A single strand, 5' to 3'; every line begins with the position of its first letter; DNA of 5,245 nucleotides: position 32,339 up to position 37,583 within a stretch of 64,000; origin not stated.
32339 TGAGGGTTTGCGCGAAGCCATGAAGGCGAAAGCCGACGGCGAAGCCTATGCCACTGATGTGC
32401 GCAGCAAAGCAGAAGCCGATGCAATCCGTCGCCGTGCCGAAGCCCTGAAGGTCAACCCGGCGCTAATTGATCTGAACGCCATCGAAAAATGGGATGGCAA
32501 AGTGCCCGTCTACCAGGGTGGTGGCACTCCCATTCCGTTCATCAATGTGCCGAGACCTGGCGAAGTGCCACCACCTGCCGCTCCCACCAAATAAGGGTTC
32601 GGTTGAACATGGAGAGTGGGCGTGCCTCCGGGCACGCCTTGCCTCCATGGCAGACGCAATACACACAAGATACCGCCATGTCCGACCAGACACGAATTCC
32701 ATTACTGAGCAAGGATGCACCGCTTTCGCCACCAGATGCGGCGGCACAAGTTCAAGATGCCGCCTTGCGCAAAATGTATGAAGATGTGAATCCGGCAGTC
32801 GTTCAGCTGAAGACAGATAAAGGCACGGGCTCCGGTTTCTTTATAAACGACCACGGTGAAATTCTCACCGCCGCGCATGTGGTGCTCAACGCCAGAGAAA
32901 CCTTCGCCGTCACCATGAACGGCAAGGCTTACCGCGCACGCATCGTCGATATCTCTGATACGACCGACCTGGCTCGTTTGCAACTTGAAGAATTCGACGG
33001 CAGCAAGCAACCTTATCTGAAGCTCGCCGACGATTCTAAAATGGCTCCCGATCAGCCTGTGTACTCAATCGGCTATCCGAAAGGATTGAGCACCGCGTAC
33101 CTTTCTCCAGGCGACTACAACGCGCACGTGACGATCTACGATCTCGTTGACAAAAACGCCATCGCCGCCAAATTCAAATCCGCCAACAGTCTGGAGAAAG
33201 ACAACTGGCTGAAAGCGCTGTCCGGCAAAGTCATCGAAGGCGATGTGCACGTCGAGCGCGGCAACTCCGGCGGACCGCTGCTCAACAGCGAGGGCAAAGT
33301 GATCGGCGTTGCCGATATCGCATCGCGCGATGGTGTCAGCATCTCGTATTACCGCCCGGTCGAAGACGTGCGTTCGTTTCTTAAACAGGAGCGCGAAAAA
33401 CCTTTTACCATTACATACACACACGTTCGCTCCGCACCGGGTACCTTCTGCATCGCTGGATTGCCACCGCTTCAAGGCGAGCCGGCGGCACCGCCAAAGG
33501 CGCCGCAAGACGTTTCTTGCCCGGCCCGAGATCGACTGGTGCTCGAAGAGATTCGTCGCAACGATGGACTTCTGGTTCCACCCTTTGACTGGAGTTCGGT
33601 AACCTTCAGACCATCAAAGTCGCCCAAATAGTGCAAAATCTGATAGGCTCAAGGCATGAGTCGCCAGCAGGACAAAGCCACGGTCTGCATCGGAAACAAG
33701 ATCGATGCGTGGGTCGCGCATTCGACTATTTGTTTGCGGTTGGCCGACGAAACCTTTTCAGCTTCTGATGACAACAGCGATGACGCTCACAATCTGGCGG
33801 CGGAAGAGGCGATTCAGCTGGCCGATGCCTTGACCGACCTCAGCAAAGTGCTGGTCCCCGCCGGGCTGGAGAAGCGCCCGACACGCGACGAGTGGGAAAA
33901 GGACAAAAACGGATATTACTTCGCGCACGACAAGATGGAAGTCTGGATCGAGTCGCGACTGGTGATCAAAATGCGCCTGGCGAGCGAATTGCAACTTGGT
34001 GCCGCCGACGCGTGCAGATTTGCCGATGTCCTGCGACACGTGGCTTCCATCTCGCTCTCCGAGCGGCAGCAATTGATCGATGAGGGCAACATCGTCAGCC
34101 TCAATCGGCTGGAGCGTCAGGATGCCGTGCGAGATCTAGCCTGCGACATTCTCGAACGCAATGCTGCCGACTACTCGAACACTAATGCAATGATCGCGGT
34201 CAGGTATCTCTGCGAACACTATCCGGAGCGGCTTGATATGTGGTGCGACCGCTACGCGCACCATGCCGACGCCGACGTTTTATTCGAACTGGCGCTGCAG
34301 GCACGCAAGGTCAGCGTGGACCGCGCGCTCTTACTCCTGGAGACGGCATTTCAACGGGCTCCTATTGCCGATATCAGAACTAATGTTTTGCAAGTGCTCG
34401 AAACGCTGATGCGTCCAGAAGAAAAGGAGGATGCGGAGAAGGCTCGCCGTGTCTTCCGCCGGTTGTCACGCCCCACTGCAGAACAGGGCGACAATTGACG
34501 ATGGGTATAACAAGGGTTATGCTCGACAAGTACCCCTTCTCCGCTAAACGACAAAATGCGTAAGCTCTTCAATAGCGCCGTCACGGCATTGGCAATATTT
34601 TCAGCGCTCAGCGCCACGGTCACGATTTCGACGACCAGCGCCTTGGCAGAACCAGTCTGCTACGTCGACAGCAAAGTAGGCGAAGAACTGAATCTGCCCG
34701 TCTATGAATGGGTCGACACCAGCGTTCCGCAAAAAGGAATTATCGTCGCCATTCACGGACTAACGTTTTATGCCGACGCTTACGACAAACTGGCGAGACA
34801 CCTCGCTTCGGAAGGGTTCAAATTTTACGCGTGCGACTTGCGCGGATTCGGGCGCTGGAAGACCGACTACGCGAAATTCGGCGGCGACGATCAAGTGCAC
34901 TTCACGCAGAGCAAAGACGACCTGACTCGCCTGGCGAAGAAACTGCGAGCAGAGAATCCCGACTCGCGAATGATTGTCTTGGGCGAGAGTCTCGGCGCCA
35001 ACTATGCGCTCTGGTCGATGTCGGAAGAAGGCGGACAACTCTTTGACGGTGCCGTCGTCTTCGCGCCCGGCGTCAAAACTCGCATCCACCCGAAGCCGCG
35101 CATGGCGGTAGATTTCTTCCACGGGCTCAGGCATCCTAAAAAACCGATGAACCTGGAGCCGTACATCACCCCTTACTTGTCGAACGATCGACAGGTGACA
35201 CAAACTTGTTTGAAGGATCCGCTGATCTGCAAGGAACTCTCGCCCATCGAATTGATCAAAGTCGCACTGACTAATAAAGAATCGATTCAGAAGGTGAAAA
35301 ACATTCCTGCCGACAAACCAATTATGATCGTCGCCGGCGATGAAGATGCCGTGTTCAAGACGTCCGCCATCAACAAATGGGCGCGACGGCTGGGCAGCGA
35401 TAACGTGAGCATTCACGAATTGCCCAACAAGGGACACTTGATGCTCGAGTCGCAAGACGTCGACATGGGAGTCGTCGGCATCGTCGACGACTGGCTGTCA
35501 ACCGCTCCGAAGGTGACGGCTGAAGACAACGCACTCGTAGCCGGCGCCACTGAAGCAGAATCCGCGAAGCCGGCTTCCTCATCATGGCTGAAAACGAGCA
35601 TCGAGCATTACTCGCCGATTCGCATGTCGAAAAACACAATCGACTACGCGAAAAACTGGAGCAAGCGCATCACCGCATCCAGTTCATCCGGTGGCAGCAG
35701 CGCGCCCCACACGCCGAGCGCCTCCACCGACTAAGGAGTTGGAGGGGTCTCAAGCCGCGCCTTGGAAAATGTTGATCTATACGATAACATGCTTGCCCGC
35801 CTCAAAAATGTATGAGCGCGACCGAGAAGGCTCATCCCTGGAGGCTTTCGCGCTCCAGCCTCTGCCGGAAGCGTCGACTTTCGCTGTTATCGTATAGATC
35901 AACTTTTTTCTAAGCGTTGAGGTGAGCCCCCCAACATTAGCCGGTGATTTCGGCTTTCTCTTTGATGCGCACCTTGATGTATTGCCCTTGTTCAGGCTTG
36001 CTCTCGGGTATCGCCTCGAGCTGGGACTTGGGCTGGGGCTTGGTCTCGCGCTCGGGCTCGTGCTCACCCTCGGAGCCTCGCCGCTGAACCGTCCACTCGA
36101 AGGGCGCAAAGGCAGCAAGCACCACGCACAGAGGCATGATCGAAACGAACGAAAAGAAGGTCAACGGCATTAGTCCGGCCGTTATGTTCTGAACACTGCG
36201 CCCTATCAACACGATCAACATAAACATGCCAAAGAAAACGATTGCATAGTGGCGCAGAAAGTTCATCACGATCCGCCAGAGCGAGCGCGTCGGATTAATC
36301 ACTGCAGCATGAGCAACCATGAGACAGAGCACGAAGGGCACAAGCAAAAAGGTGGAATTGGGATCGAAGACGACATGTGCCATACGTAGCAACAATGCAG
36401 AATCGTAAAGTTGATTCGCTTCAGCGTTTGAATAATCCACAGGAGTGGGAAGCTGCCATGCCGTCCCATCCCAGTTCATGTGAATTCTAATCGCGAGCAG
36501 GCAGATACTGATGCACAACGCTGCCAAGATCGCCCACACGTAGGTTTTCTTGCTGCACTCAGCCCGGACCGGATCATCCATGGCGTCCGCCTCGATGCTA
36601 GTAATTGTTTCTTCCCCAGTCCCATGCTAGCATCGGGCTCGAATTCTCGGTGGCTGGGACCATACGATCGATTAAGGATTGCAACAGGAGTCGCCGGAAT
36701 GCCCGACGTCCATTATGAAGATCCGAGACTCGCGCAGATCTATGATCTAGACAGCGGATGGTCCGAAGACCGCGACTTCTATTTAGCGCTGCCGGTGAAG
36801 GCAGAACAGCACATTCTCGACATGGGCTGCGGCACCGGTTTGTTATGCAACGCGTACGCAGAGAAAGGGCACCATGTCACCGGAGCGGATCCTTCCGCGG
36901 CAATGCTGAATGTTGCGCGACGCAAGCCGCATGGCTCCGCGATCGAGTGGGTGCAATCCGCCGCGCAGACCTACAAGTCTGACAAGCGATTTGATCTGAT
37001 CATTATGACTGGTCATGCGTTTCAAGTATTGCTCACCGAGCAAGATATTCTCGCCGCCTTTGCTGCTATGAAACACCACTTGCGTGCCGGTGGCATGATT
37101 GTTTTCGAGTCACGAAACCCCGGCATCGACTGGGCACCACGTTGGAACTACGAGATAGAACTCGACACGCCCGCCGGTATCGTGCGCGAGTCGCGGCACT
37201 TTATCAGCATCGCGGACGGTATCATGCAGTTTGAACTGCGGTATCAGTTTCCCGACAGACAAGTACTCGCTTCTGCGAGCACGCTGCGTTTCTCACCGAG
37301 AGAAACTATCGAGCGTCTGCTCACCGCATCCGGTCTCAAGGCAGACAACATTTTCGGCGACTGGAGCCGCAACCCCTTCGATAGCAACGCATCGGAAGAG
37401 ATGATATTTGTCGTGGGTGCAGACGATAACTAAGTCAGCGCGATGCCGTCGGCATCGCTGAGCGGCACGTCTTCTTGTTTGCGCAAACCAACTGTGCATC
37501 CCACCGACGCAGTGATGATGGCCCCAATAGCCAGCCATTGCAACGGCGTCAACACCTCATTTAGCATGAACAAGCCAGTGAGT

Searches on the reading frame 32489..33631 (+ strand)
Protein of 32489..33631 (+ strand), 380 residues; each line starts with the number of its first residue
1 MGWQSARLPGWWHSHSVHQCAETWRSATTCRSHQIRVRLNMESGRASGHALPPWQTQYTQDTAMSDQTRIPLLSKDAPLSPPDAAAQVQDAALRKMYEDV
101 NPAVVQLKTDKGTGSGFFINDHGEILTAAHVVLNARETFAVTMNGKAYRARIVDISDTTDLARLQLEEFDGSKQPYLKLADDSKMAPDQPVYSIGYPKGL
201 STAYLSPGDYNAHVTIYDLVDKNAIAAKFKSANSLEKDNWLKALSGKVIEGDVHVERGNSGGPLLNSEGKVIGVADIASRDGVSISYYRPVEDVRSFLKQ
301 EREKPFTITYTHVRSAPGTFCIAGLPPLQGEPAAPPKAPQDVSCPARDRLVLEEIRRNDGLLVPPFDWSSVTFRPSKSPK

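Call 9: search_protein_families(library=pfam, proteins=[window:32489-33631:+], max_evalue=0.01)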
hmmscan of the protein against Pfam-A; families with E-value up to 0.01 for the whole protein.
window:32489-33631:+ (380 aa): 5 families
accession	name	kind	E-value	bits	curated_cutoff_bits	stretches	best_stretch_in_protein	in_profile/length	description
PF13365.12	Trypsin_2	-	2.3e-26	93.7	27.6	1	114-274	1-144/144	Trypsin-like peptidase domain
PF00089.32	Trypsin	-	2.8e-12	47.4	20.6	1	102-295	13-217/220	Trypsin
PF05579.19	Peptidase_S32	-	4.7e-05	23.2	24.7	1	84-183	87-179/297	Equine arteritis virus serine endopeptidase S32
PF02907.21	Peptidase_S29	-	0.0063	16.7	25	0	253-293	103-145/149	Hepatitis C virus NS3 protease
PF10459.15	Peptidase_S46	-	0.0088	15.2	22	0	253-275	628-650/698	Peptidase S46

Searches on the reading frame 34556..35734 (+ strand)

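Call 9: search_protein_families(library=pfam, proteins=[window:34556-35734:+], max_evalue=0.01)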
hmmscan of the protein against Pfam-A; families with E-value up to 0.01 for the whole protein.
window:34556-35734:+ (392 aa): 6 families
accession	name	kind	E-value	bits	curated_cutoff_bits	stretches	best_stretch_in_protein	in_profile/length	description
PF12146.15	Hydrolase_4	-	2.6e-32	112.5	27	1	59-297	3-235/239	Serine aminopeptidase, S33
PF12697.13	Abhydrolase_6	-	6.7e-12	47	26.3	1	63-301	1-211/217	Alpha/beta hydrolase family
PF00561.26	Abhydrolase_1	-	2.2e-10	41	25.8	1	62-155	2-87/245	alpha/beta hydrolase fold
PF00326.27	Peptidase_S9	-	1.7e-06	28.1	22.6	0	82-174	9-100/213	Prolyl oligopeptidase family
PF01738.24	DLH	-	0.00059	19.9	21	0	55-174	9-133/217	Dienelactone hydrolase family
PF06821.19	Ser_hydrolase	-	0.0075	16.6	22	0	246-299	108-158/172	Serine hydrolase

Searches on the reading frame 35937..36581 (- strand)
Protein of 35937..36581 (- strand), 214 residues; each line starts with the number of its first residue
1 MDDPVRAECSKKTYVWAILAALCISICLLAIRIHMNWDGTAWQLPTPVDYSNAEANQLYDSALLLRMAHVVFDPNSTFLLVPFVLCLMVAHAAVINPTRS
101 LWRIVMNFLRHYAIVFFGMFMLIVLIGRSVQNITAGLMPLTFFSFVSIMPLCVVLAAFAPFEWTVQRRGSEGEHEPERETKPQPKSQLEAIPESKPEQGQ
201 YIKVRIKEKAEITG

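Call 9: search_protein_families(library=pfam, proteins=[window:35937-36581:-], max_evalue=0.01)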
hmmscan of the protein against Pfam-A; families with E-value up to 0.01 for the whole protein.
window:35937-36581:- (214 aa): 1 family
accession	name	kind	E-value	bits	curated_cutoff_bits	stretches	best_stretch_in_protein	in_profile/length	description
PF15621.11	PROL5-SMR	-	0.007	17.1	25.3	0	147-201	6-56/115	Proline-rich submaxillary gland androgen-regulated family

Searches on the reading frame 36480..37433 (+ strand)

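Call 9: search_protein_families(library=pfam, proteins=[window:36480-37433:+], max_evalue=0.01)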
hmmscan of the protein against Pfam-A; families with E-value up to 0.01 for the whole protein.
window:36480-37433:+ (317 aa): 11 families
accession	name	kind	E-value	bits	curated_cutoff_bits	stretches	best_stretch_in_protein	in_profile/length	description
PF13649.12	Methyltransf_25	-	2.9e-19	70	27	1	112-205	1-97/97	Methyltransferase domain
PF13489.12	Methyltransf_23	-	9.2e-15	55.2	27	1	106-287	20-160/164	Methyltransferase domain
PF08241.18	Methyltransf_11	-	9.6e-15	55.4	21.2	1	113-209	1-95/95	Methyltransferase domain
PF08242.18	Methyltransf_12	-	6.2e-13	49.7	30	1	113-207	1-98/98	Methyltransferase domain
PF13847.12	Methyltransf_31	-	1.9e-08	34.6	27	1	108-213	3-113/145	Methyltransferase domain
PF05175.20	MTS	-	6.7e-08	32.8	23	1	104-207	27-136/170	Methyltransferase small domain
PF05401.17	NodS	-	1.4e-05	25.5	24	1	109-213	44-148/201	Nodulation protein S (NodS)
PF01209.24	Ubie_methyltran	-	0.00013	21.9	20.1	1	106-208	45-150/233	ubiE/COQ5 methyltransferase family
PF07021.18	MetW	-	0.0017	18.5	21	1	106-225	11-122/193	Methionine biosynthesis protein MetW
PF02353.26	CMAS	-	0.0032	17.2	27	1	104-210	58-165/273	Mycolic acid cyclopropane synthetase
PF03848.20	TehB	-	0.0034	17.3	20.4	1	109-206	31-129/193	Tellurite resistance protein TehB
